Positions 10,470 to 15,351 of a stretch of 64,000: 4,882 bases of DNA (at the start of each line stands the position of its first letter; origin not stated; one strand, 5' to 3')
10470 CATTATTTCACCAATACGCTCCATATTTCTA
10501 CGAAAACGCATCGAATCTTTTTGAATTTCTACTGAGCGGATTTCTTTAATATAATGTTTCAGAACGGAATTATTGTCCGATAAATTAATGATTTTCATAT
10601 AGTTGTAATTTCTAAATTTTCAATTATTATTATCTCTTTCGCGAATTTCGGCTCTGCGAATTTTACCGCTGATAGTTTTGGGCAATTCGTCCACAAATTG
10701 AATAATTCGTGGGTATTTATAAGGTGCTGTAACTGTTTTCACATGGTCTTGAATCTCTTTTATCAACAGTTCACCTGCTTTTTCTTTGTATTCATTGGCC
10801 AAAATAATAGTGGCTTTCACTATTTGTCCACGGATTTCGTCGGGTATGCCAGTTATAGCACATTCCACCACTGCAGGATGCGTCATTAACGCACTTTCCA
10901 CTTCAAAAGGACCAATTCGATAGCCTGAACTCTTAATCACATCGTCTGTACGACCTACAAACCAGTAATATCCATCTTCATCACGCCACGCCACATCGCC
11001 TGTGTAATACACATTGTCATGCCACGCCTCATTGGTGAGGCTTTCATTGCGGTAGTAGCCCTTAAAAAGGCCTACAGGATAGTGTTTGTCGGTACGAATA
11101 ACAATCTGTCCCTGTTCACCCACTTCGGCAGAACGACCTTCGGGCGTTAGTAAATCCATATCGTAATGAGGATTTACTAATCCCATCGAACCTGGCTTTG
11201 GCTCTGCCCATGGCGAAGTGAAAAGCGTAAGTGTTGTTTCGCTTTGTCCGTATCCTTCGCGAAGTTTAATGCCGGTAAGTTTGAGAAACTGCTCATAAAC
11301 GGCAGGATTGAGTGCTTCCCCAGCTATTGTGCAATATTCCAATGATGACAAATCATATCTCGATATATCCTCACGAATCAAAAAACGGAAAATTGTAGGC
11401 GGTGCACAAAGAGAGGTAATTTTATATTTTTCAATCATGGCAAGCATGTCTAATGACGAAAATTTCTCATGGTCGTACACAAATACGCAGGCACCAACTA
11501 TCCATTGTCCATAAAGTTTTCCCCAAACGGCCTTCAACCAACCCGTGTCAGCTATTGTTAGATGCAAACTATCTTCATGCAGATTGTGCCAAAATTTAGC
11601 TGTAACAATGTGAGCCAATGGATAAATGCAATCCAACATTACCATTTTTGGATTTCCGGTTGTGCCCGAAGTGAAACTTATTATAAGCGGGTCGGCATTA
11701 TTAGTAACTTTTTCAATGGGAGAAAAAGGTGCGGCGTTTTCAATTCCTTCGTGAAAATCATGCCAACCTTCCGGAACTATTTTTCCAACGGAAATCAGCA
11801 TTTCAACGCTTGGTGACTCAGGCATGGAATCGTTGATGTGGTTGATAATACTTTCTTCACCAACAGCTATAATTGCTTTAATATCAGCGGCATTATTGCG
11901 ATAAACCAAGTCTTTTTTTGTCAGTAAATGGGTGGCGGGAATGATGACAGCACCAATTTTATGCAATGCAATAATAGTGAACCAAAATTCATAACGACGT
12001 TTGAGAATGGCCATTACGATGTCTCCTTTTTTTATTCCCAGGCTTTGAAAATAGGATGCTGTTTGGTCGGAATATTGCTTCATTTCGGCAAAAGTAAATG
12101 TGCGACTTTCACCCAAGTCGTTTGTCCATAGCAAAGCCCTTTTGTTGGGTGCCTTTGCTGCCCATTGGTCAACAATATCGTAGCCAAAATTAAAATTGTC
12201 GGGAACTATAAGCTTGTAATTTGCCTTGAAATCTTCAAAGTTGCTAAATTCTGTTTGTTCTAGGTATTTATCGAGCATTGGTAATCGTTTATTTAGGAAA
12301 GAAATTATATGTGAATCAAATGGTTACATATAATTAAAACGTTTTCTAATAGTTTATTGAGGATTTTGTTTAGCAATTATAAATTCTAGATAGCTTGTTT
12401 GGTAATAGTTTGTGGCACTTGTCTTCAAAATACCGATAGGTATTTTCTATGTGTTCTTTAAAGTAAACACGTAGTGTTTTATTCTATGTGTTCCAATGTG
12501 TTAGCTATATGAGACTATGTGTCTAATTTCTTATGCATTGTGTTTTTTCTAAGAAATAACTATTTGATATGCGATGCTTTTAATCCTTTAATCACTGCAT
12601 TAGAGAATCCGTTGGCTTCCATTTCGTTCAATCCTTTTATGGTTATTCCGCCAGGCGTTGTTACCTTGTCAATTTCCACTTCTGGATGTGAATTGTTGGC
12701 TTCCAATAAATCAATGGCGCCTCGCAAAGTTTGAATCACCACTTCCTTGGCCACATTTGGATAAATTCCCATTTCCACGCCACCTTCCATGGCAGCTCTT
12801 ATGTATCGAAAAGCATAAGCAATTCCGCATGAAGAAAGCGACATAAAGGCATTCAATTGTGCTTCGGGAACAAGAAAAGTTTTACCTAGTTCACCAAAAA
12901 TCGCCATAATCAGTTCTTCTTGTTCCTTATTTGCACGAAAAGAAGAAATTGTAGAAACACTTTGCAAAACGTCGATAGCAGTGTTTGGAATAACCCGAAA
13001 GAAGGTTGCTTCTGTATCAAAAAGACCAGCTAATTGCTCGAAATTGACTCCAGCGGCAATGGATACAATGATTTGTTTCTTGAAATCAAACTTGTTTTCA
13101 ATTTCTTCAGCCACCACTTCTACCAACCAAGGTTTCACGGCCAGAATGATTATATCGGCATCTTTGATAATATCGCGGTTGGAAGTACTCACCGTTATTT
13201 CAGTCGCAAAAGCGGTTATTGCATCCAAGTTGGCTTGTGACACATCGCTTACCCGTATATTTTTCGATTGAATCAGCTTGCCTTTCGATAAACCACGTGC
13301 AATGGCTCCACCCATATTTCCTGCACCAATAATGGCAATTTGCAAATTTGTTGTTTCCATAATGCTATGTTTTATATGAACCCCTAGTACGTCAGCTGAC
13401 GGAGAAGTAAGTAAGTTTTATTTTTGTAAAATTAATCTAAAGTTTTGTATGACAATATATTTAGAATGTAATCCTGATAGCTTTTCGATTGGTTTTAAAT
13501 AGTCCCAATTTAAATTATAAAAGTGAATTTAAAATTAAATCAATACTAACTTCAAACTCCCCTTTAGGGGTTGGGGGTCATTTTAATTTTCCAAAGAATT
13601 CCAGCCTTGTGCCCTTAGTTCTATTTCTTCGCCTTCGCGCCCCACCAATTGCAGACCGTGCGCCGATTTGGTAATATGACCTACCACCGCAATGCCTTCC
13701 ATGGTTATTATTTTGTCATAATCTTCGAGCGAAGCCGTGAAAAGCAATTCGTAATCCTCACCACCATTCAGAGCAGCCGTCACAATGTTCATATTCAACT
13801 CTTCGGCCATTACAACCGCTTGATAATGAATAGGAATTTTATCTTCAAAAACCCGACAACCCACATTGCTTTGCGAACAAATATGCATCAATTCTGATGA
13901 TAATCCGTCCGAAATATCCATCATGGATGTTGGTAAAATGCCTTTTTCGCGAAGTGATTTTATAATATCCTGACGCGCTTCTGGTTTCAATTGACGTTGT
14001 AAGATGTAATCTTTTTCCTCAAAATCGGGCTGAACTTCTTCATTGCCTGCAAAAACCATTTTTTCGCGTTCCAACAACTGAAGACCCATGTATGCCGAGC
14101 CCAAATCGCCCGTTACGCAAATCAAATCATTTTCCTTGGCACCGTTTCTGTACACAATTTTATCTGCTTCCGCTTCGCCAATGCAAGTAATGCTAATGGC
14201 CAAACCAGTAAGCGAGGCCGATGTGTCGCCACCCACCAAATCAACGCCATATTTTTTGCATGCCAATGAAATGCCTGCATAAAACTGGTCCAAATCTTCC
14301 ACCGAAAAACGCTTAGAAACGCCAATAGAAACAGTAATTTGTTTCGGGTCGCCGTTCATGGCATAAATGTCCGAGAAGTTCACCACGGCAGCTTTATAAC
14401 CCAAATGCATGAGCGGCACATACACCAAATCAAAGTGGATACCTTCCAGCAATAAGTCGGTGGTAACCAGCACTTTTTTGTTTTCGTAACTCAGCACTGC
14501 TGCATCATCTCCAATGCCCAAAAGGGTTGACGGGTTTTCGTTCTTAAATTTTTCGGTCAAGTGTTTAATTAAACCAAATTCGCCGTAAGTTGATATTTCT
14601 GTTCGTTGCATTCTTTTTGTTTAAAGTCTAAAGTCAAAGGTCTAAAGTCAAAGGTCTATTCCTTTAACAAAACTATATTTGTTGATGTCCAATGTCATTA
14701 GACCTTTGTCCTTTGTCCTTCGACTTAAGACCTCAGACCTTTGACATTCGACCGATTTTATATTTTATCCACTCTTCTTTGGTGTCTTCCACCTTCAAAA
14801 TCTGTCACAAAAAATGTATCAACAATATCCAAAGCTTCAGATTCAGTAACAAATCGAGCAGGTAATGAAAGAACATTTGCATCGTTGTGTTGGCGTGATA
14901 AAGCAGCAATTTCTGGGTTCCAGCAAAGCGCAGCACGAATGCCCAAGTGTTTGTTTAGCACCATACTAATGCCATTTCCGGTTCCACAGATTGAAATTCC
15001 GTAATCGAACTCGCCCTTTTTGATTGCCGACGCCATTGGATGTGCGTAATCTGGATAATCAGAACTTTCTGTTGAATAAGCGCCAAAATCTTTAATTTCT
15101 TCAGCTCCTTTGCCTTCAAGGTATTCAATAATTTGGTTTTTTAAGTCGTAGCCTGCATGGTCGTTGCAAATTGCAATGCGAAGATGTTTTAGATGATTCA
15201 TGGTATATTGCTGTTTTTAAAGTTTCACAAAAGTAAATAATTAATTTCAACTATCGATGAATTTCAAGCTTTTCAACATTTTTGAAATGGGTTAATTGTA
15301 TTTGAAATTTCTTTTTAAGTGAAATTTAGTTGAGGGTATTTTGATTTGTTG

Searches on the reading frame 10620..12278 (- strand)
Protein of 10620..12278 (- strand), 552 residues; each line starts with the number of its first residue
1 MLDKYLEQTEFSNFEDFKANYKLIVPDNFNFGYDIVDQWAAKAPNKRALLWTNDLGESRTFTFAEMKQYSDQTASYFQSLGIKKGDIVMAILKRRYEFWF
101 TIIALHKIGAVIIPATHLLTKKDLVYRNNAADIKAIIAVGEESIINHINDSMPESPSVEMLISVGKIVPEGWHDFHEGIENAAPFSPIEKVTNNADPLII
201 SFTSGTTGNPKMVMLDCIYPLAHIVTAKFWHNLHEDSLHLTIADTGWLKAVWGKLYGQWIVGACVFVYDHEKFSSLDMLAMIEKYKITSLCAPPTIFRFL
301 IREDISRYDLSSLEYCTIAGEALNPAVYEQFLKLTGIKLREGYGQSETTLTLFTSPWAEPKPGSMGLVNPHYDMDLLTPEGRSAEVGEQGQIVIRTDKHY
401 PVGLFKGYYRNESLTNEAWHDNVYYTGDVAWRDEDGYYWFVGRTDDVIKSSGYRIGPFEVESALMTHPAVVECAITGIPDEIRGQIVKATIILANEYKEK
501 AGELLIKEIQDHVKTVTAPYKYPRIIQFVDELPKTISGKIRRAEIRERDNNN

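Call 49: search_protein_families(library=pfam, proteins=[window:10620-12278:-], max_evalue=0.001)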
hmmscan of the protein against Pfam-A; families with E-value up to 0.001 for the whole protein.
window:10620-12278:- (552 aa): 2 families
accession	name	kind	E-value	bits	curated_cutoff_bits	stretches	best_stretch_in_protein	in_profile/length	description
PF00501.34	AMP-binding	-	2.4e-66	224.6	29.9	1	37-409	2-384/384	AMP-binding enzyme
PF13193.12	AMP-binding_C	-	3.8e-23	82.6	24.5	1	459-539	1-76/76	AMP-binding enzyme C-terminal domain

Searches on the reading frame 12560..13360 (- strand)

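Call 49: search_protein_families(library=pfam, proteins=[window:12560-13360:-], max_evalue=0.001)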
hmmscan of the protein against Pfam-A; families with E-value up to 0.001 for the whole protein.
window:12560-13360:- (266 aa): 7 families
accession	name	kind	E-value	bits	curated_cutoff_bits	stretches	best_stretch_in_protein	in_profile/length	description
PF14748.11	P5CR_dimer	-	1.2e-30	106.4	25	1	166-264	1-99/105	Pyrroline-5-carboxylate reductase dimerisation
PF03807.23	F420_oxidored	-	7.1e-16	59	21.6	1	7-104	1-94/94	NADP oxidoreductase coenzyme F420-dependent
PF02558.23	ApbA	-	2.8e-06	27.5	22.2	1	8-114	1-113/150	Ketopantoate reductase PanE/ApbA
PF03446.21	NAD_binding_2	-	8.5e-06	26.3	21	1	7-76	1-64/161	NAD binding domain of 6-phosphogluconate dehydrogenase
PF01210.29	NAD_Gly3P_dh_N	-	0.00026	21.5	23.1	0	7-109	1-110/158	NAD-dependent glycerol-3-phosphate dehydrogenase N-terminus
PF02423.21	OCD_Mu_crystall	-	0.00039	19.9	24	1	8-73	132-199/314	Ornithine cyclodeaminase/mu-crystallin family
PF03435.24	Sacchrp_dh_NADP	-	0.00054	20.7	25.1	0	8-69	1-60/129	Saccharopine dehydrogenase NADP binding domain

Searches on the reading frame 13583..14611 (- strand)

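Call 49: search_protein_families(library=pfam, proteins=[window:13583-14611:-], max_evalue=0.001)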
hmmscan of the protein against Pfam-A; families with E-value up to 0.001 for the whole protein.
window:13583-14611:- (342 aa): 2 families
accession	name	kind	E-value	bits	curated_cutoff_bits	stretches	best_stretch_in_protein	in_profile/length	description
PF00586.29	AIRS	-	5.9e-28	98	24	1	34-146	1-111/112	AIR synthase related protein, N-terminal domain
PF02769.27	AIRS_C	-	1.8e-05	25.4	23.1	1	160-286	2-124/156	AIR synthase related protein, C-terminal domain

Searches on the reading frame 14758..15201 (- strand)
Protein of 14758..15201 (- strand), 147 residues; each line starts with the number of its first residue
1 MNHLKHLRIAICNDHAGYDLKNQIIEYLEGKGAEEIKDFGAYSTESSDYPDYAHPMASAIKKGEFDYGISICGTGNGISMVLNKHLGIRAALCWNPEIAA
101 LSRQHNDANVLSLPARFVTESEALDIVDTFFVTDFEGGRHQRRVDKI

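Call 49: search_protein_families(library=pfam, proteins=[window:14758-15201:-], max_evalue=0.001)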
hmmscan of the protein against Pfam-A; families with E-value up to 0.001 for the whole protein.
window:14758-15201:- (147 aa): 1 family
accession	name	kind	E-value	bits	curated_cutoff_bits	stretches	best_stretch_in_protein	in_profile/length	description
PF02502.23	LacAB_rpiB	-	6.5e-58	195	24.7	1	9-147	1-138/138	Ribose/Galactose Isomerase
